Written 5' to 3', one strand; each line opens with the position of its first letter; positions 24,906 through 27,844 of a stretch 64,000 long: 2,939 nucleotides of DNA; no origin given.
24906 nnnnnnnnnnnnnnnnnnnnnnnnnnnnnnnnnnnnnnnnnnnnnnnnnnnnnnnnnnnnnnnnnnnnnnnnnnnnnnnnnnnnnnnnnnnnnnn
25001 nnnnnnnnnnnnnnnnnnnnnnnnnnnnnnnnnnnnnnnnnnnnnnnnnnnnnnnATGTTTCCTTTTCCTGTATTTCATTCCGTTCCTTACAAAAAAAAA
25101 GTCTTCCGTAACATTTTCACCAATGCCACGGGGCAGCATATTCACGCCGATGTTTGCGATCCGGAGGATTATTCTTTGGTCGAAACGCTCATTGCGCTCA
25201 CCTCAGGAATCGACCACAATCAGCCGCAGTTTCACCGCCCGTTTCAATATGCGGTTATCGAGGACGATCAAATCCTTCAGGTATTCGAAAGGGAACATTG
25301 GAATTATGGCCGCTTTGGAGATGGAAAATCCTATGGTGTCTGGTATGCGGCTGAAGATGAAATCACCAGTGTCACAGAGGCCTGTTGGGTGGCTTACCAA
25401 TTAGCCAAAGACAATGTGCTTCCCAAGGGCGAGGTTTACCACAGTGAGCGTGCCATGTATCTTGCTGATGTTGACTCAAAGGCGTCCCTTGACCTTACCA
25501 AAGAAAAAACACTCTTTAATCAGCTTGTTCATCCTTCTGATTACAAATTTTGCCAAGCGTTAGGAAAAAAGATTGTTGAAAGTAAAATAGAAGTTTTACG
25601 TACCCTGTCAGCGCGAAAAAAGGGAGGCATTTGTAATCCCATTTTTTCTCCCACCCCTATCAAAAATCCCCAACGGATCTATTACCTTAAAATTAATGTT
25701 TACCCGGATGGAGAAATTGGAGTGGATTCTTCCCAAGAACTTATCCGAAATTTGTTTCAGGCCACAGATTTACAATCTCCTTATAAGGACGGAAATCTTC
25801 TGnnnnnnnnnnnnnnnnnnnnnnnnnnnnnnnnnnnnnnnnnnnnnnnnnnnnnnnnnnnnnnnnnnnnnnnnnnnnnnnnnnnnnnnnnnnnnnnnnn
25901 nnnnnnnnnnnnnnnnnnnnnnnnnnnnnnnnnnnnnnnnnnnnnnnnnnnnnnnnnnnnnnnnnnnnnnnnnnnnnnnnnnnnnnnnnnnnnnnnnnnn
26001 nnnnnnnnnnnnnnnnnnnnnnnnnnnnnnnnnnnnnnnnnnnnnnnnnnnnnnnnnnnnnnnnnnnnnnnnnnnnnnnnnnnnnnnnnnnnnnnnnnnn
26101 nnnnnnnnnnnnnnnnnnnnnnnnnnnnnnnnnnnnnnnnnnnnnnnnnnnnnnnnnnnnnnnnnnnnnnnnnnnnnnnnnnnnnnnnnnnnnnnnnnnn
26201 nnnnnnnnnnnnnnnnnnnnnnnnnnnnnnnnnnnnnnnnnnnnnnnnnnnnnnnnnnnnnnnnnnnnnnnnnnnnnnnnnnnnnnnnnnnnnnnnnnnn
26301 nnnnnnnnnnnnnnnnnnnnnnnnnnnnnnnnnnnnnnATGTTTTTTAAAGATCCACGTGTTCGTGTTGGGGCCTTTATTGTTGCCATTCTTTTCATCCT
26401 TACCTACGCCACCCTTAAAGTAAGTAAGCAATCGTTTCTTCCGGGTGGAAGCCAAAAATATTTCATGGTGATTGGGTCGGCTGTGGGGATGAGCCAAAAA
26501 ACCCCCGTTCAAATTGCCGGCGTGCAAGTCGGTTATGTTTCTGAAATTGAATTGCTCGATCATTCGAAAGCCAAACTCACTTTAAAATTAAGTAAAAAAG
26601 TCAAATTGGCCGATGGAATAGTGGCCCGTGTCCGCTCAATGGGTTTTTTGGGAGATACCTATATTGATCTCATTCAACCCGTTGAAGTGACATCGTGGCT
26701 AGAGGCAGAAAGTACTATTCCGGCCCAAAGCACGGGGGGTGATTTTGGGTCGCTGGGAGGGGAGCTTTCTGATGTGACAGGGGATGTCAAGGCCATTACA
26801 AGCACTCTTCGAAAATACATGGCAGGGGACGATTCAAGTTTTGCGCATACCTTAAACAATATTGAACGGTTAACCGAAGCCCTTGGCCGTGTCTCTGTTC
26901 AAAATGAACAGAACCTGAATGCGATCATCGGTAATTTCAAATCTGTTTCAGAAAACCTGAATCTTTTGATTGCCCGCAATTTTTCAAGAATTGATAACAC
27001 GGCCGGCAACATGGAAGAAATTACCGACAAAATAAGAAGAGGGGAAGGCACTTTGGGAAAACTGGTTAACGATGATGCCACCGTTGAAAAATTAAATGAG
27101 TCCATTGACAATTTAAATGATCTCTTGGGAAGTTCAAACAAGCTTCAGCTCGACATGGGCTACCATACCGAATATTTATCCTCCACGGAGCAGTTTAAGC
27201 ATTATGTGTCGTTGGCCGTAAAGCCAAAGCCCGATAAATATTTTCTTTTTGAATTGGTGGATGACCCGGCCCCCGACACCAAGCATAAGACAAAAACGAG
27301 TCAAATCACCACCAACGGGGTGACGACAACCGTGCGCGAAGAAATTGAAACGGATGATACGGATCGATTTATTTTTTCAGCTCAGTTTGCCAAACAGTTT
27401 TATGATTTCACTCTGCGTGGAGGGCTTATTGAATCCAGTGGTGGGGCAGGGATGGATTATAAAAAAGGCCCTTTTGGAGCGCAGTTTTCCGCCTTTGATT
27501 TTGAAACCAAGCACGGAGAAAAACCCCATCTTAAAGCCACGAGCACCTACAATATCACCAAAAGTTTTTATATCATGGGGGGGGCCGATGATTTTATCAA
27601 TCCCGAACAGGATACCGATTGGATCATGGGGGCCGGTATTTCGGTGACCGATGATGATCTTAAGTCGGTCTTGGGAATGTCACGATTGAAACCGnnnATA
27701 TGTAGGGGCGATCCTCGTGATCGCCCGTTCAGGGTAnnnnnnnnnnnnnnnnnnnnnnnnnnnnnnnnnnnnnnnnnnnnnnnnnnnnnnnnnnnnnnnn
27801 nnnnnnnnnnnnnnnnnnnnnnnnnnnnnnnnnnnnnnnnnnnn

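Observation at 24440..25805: Type II toxin-antitoxin pair of the RES/Xre (MbcT/MbcA, ParT/ParS-like) class preceded by an extremely AT-rich spacer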

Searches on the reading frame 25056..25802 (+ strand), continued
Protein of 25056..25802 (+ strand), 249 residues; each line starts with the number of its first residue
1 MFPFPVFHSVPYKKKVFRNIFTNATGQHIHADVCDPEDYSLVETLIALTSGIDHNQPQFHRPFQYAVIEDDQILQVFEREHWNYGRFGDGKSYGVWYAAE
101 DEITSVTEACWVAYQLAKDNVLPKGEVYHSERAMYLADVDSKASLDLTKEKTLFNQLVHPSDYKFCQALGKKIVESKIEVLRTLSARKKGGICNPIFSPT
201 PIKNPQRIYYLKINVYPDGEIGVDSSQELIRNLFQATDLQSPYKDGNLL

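Call 69: search_protein_representatives(alignment_id=A1)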
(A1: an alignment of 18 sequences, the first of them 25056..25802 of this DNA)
Query: 18 sequences, 245 profile positions. Proteins with E-value up to 0.001 (for the whole library): 1101; up to 1e-10: 269; up to 1e-30: 32. The best 150 are listed.
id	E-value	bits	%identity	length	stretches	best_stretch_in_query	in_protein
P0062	6.1e-100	350.1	-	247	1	2-243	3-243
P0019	3.2e-88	311.6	-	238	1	7-237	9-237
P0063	5.8e-80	284.6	-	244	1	2-241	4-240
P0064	3.1e-57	210.2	-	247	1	9-233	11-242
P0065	4.2e-57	209.8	-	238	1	7-229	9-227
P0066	4.1e-56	206.5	-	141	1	29-158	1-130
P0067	3.7e-55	203.4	-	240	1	6-227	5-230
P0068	6.5e-53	196.0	-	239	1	1-229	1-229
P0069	6.7e-53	196.0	-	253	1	9-228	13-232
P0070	4.5e-51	190.0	-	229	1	14-213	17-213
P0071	6.2e-51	189.6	-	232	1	10-220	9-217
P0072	9.4e-51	189.0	-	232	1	14-229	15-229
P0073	1.4e-50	188.4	-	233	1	13-214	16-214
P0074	4.6e-49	183.4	-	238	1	5-216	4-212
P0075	6.1e-49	183.0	-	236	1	15-226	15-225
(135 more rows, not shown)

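Call 71: search_solved_structures(query=A4, max_evalue=1, show_alignments=4)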
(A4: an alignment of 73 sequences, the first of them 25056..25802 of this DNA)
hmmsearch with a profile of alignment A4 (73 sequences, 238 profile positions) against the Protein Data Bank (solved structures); distinct sequences matched with E-value up to 1: 2.
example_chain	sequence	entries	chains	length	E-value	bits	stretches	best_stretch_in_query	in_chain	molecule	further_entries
8qnq_C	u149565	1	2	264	1.9e-15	60.1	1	32-208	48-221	RES domain-containing protein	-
8qnl_C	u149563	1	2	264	2.1e-15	59.9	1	32-208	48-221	RES domain-containing protein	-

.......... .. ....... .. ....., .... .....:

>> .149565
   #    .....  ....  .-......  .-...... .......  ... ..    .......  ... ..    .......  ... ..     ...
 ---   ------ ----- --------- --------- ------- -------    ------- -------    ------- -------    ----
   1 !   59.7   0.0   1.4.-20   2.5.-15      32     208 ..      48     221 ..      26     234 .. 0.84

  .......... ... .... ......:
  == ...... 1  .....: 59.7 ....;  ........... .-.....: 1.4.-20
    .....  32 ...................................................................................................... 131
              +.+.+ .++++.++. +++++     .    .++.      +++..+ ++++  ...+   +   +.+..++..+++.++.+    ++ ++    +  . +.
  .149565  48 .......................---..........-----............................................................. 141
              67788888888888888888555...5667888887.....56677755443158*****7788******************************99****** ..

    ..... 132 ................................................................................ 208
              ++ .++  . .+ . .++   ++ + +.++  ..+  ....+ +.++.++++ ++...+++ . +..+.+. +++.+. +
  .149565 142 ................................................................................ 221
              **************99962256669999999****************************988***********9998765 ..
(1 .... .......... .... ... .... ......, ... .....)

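Call 86: search_dna_similar(query=window:25056-25802:+, collection=plasmids, mode=protein, max_rows=10)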
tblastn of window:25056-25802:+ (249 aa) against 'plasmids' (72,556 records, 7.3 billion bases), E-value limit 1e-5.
Records with a match: 3; places in all: 3; records where one place covers at least 80% of the query: 3.
Best place of each record, by identity: <60% 3.
By first word of the organism name: Piscirickettsia 1; Acidithiobacillus 1; Thioalkalivibrio 1.
By predicted mobility (MOB-suite, as given by PLSDB): non-mobilizable 2; conjugative 1.
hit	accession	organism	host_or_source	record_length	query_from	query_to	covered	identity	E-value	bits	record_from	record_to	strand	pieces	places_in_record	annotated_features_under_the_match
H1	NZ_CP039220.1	Piscirickettsia salmonis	Salmo salar,cell culture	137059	8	212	82%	33.0%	6e-17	87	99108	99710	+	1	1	RES family NAD+ phosphorylase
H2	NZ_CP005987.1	Acidithiobacillus caldus ATCC 51756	-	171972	16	219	82%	29.2%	2e-7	59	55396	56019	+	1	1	RES family NAD+ phosphorylase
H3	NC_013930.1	Thioalkalivibrio sp. K90mix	-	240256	10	220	85%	26.9%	8e-7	57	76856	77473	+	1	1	RES family NAD+ phosphorylase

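Call 87: search_dna_similar(query=window:25056-25802:+, collection=phages, mode=protein, max_rows=10)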
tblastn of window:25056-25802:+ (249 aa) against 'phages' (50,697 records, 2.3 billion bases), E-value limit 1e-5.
No match.

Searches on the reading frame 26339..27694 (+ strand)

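Call 65: search_protein_families(library=pfam, proteins=[window:26339-27694:+], max_evalue=0.01)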
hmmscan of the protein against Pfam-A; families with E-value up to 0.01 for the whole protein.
window:26339-27694:+ (452 aa): 1 family
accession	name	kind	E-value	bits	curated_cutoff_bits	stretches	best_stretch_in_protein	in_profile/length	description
PF02470.25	MlaD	-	3.9e-15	56.3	25.1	1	39-113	3-80/81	MlaD protein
